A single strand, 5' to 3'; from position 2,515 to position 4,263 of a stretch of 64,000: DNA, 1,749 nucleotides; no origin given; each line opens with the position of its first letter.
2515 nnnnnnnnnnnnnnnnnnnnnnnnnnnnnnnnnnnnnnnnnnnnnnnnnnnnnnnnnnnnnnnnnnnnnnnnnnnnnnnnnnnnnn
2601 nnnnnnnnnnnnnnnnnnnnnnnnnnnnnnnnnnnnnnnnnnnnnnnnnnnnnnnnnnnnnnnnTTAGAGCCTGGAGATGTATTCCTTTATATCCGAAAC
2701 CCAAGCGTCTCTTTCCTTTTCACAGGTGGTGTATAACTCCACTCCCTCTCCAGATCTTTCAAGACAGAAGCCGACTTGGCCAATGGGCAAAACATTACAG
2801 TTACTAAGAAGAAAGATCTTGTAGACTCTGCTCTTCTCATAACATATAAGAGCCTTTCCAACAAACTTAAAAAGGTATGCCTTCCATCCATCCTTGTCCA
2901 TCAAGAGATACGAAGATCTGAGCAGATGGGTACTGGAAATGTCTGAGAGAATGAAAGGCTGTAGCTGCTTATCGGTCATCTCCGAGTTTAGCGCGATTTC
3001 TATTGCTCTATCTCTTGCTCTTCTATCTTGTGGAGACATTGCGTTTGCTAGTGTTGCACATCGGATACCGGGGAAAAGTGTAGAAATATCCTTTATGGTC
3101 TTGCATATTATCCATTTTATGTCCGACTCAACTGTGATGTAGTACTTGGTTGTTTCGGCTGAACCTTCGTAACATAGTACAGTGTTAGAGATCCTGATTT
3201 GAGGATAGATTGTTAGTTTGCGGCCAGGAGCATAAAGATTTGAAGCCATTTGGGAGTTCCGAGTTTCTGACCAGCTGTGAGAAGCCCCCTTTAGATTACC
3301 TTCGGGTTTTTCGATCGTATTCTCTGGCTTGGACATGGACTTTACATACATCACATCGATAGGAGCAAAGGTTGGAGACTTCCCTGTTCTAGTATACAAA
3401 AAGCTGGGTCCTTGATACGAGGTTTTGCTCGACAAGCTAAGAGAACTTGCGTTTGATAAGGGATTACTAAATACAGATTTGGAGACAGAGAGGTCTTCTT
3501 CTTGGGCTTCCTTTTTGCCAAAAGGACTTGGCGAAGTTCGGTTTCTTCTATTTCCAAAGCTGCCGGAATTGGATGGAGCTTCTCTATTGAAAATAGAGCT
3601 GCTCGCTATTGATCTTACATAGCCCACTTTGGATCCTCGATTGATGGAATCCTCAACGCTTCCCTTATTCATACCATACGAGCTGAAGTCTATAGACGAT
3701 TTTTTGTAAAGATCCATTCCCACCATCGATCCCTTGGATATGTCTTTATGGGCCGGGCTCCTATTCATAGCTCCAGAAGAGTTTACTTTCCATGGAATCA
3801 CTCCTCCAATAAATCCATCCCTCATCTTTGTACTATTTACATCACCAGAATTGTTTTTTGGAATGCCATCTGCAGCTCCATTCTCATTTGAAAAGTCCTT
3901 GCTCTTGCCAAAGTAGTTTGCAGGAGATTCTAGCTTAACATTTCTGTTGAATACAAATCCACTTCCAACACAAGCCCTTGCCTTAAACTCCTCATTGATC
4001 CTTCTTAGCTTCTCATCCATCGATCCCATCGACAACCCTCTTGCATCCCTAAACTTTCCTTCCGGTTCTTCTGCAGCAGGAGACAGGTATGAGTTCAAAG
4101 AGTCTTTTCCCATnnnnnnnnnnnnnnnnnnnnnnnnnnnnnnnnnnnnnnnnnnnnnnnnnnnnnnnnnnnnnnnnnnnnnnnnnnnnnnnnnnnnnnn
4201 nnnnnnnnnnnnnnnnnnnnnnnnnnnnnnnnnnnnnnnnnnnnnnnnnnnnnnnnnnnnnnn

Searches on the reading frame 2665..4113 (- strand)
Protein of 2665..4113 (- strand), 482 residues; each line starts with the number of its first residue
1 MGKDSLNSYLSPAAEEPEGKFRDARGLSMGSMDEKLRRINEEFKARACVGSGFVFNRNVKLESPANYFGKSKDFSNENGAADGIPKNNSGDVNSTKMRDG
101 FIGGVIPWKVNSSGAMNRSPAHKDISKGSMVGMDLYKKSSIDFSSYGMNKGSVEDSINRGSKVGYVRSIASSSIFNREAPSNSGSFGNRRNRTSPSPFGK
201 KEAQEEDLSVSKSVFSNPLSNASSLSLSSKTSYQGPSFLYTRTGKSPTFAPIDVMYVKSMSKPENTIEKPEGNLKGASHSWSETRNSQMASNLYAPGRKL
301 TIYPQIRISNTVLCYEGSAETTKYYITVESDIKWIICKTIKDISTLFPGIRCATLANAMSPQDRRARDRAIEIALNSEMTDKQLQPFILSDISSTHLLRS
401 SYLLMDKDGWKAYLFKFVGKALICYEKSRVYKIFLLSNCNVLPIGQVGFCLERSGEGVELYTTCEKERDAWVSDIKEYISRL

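Call 20: find_encoding_contigs(protein=window:2665-4113:-, flank=5000, max_places=1)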
Protein window:2665-4113:- (482 aa): 5 contigs read that carry it; 1 place shown.
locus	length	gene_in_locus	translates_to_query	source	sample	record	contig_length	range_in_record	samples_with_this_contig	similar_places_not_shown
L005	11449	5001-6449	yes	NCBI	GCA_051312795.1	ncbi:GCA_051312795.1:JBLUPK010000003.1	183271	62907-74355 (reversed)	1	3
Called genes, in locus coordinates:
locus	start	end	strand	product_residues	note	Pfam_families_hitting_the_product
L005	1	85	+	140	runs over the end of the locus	PF00226:DnaJ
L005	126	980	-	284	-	PF05496:RuvB_N (weak), PF13177:DNA_pol3_delta2 (faint), PF13191:AAA_16 (faint), PF14532:Sigma54_activ_2 (weak), PF00004:AAA, PF13173:AAA_14 (weak)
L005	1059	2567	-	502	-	PF00270:DEAD, PF04851:ResIII, PF00271:Helicase_C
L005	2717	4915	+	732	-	PF06588:Muskelin_N, PF13854:Kelch_HCF (faint), PF24681:Kelch_KLHDC2_KLHL20_DRC7, PF13415:Beta-prop_FBX42, PF24981:Beta-prop_ATRN-LZTR1 (weak), PF13415:Beta-prop_FBX42, PF24681:Kelch_KLHDC2_KLHL20_DRC7, PF24981:Beta-prop_ATRN-LZTR1, +3 more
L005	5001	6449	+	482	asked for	-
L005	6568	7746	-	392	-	PF25171:Beta-prop_WDR36-Utp21_1st, PF25174:Beta-prop_THOC3 (faint), PF24817:WD40_WDHD1_1st (faint), PF24807:WD40_CDC20-Fz (faint), PF24814:WD40_Prp19 (faint), PF23381:Beta-prop_IFT122_1st (weak), PF25175:Beta-prop_WDR5 (faint), PF23414:Beta-prop_EML_2 (weak)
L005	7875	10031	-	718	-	-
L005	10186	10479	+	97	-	-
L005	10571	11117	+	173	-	PF00281:Ribosomal_L5, PF00673:Ribosomal_L5_C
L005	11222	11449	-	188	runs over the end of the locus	-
